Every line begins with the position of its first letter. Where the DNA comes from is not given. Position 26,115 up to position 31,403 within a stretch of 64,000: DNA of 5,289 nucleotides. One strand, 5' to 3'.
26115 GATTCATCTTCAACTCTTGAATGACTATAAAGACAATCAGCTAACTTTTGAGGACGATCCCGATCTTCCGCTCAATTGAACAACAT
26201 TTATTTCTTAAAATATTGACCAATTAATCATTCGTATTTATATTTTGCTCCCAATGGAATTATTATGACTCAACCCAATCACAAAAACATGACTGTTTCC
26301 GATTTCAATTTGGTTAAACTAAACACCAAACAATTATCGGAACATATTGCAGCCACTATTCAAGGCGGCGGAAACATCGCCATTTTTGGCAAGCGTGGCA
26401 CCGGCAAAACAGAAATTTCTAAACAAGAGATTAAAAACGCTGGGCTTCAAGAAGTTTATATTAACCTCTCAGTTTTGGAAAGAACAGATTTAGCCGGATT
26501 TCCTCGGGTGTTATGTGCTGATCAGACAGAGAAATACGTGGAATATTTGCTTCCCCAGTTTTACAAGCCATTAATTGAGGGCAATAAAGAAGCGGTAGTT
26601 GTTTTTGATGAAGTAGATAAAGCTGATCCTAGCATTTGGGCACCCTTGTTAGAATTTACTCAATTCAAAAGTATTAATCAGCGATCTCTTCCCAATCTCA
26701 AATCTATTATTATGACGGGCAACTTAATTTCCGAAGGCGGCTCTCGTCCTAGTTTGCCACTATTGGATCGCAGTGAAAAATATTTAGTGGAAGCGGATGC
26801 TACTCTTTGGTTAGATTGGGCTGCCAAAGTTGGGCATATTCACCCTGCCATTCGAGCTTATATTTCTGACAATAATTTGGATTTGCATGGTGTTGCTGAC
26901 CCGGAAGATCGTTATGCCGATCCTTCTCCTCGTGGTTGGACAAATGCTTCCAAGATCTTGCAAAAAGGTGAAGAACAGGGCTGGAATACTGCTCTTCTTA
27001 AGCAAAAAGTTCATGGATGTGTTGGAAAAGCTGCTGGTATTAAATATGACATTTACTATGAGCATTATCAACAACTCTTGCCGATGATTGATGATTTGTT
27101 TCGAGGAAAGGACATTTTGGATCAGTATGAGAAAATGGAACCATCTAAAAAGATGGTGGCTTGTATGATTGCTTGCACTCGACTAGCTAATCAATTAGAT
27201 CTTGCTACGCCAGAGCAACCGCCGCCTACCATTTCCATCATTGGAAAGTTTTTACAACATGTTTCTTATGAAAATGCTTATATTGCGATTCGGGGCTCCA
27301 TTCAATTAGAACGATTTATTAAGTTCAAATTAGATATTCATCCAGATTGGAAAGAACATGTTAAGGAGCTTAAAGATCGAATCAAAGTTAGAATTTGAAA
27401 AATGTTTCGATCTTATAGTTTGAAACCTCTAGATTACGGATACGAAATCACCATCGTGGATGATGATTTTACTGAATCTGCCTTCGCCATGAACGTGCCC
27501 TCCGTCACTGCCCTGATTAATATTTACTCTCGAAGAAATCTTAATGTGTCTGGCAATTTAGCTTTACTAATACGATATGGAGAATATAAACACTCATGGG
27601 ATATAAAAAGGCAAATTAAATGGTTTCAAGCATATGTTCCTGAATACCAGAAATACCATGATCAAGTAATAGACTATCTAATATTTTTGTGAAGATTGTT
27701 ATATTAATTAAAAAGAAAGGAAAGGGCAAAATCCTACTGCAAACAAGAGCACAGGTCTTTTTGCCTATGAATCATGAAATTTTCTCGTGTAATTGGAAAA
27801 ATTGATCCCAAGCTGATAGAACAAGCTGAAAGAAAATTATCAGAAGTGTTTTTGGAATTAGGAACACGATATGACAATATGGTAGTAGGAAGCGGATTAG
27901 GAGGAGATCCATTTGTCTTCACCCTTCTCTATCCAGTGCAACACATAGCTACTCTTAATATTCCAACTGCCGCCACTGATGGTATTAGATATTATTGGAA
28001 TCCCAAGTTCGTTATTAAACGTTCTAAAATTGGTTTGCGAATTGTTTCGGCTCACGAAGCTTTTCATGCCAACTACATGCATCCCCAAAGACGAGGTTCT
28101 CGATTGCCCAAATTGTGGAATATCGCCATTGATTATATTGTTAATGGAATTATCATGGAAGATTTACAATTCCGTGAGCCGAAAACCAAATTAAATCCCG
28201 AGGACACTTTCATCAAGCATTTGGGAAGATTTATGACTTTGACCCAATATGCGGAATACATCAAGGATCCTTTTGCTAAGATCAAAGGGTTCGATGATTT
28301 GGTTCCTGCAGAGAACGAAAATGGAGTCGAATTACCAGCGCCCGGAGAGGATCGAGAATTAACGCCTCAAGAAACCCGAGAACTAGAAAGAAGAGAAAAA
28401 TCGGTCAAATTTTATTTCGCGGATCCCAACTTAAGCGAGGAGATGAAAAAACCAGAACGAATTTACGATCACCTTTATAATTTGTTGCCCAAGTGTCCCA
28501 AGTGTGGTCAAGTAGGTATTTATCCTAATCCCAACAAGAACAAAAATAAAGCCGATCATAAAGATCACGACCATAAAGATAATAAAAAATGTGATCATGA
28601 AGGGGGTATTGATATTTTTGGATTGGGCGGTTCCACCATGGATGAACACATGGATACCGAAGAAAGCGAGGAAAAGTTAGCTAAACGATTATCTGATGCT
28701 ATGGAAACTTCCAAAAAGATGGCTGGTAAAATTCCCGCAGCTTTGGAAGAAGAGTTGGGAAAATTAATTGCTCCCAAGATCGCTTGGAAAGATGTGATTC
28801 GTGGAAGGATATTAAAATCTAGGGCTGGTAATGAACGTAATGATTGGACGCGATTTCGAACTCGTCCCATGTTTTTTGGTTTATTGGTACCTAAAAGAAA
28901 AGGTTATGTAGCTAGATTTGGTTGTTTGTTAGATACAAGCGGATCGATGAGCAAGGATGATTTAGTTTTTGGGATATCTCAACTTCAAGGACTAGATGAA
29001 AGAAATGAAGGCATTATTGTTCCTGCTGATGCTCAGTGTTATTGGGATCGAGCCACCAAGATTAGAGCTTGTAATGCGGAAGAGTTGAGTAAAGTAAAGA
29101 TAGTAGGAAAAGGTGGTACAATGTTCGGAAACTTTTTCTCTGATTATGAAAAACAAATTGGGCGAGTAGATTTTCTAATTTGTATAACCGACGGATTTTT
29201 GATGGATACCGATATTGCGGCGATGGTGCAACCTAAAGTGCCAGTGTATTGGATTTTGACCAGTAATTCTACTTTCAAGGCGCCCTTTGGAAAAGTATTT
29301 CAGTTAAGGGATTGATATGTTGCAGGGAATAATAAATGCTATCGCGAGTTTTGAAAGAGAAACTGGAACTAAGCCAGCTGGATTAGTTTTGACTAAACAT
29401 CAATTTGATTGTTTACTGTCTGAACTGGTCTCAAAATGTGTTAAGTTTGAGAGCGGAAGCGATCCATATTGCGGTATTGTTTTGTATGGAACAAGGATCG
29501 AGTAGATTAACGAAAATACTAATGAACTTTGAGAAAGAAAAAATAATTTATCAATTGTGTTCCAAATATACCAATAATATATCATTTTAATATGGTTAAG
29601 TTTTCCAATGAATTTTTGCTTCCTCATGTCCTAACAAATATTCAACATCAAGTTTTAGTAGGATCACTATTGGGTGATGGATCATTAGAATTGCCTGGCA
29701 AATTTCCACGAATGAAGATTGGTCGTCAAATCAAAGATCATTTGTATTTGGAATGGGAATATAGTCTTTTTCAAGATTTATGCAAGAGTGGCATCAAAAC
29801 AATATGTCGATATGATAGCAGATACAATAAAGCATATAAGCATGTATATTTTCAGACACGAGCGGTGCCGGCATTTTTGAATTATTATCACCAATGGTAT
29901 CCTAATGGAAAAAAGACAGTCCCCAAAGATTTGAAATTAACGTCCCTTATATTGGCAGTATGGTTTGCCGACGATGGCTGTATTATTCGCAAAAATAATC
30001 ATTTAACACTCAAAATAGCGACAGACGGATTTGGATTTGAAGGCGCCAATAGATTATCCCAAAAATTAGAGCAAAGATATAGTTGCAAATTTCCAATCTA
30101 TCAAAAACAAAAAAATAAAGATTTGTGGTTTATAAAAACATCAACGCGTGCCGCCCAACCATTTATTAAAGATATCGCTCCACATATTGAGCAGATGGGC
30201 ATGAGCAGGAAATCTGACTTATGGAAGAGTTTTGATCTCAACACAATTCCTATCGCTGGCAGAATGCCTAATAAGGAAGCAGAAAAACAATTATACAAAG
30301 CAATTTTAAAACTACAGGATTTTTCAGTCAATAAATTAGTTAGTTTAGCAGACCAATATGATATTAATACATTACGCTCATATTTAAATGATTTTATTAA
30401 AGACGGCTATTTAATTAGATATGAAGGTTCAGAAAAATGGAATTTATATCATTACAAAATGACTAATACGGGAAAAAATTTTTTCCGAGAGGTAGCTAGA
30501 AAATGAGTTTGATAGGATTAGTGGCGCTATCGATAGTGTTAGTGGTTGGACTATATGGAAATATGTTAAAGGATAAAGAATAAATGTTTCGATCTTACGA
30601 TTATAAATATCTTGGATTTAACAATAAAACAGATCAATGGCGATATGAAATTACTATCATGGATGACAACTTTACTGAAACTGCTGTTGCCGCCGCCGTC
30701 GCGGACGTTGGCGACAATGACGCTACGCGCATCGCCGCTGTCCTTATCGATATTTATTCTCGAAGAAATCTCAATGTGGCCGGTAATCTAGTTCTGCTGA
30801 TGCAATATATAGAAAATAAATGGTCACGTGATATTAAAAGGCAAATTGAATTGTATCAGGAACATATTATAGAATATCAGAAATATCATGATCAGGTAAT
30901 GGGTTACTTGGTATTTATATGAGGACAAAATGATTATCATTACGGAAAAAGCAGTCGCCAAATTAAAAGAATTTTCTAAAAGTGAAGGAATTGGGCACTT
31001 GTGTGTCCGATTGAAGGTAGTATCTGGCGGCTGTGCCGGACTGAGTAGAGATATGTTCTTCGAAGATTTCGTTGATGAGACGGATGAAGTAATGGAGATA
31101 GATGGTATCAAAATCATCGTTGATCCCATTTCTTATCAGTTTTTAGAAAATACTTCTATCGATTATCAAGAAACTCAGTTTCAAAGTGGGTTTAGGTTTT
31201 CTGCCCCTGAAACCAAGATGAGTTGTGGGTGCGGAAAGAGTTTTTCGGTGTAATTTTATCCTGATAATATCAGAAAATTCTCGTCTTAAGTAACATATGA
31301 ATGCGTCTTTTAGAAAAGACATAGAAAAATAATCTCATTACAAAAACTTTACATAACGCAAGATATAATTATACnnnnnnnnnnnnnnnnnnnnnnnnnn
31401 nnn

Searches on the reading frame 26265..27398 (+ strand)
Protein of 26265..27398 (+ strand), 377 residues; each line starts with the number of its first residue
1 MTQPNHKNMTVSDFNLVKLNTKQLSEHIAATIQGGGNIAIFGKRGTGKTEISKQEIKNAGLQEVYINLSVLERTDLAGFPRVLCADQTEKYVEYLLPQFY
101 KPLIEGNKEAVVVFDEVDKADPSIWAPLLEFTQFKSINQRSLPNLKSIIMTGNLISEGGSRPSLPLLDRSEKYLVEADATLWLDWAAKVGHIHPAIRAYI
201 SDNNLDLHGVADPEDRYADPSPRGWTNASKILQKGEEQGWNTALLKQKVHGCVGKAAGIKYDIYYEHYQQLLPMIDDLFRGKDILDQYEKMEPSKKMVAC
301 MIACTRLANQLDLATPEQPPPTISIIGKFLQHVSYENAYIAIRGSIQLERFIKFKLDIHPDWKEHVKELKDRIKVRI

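Call 7: search_protein_families(library=pfam, proteins=[window:26265-27398:+], max_evalue=0.01)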
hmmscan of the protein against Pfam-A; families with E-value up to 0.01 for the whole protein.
window:26265-27398:+ (377 aa): 6 families
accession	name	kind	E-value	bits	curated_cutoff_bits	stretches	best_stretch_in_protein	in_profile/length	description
PF13173.12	AAA_14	-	3.5e-05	24.2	27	1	38-120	5-74/129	AAA domain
PF13401.12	AAA_22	-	0.0017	19.1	27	1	34-134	4-110/130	AAA domain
PF00004.35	AAA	-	0.0021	18.9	21.2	1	40-122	3-71/131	ATPase family associated with various cellular activities (AAA)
PF07728.20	AAA_5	-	0.0026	18.2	22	1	40-133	4-94/139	AAA domain (dynein-related subfamily)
PF07724.20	AAA_2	-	0.0042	17.6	27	0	37-131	5-101/166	AAA domain (Cdc48 subfamily)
PF00006.31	ATP-synt_ab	-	0.0065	16.6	29.5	0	30-66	9-45/213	ATP synthase alpha/beta family, nucleotide-binding domain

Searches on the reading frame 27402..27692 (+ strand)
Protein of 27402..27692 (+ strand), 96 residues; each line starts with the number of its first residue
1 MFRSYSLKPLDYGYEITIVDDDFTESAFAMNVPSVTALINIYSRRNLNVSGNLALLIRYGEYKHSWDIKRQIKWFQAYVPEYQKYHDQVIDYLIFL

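Call 6: search_protein_families(library=pfam, proteins=[window:27402-27692:+], max_evalue=1)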
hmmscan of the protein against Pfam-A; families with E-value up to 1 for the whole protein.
window:27402-27692:+ (96 aa): 1 family
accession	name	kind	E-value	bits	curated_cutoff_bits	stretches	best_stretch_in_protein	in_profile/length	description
PF00342.24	PGI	-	0.23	10.5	22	1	18-62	248-290/486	Phosphoglucose isomerase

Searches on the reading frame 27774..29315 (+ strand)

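Call 7: search_protein_families(library=pfam, proteins=[window:27774-29315:+], max_evalue=0.01)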
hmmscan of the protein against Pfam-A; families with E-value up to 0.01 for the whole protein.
window:27774-29315:+ (513 aa): 2 families
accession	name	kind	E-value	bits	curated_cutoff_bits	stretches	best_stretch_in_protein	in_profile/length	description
PF13203.12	DUF2201_N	-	2.9e-21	76.7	23.2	1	45-360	17-250/271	Putative metallopeptidase domain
PF09967.15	DUF2201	-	4.7e-09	36.9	26.4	1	385-511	4-122/123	VWA-like domain (DUF2201)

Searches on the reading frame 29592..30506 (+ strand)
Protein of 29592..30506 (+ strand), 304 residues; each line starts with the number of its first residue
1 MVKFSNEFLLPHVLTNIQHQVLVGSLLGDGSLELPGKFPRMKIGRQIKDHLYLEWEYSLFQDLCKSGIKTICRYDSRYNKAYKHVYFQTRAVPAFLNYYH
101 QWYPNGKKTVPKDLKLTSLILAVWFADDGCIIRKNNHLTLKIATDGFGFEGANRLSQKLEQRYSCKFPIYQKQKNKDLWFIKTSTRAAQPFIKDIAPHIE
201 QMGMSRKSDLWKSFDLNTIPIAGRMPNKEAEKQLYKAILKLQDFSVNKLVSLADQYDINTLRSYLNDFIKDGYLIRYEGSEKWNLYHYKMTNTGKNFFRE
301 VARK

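Call 7: search_protein_families(library=pfam, proteins=[window:29592-30506:+], max_evalue=0.01)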
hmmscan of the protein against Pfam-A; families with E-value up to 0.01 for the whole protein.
window:29592-30506:+ (304 aa): 1 family
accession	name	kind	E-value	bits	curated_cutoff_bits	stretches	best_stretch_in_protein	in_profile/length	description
PF03161.18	LAGLIDADG_2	-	3.3e-31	108.9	25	1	20-187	2-164/168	LAGLIDADG DNA endonuclease family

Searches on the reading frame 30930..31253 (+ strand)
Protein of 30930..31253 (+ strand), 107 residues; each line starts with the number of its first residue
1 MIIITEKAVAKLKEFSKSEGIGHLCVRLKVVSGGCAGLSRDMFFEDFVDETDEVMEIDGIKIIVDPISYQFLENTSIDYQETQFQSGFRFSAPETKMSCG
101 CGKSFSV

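Call 21: search_protein_families(library=pfam, proteins=[window:30930-31253:+], max_evalue=0.01)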
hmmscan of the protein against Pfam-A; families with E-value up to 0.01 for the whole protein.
window:30930-31253:+ (107 aa): 1 family
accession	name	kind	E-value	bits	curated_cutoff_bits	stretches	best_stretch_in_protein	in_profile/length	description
PF01521.26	Fe-S_biosyn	-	2.2e-17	63.7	26.3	1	2-103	3-110/110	Iron-sulphur cluster biosynthesis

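Call 22: search_protein_families(library=phrogs, proteins=[window:30930-31253:+], max_evalue=0.01)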
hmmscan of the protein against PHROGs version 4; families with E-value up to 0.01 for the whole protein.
window:30930-31253:+ (107 aa): 2 families
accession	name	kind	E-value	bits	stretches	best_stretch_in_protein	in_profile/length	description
phrog_17776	-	unknown function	1.6e-27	97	1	2-107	7-112/112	-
phrog_18436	-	unknown function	0.0009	20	1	1-81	1-83/199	-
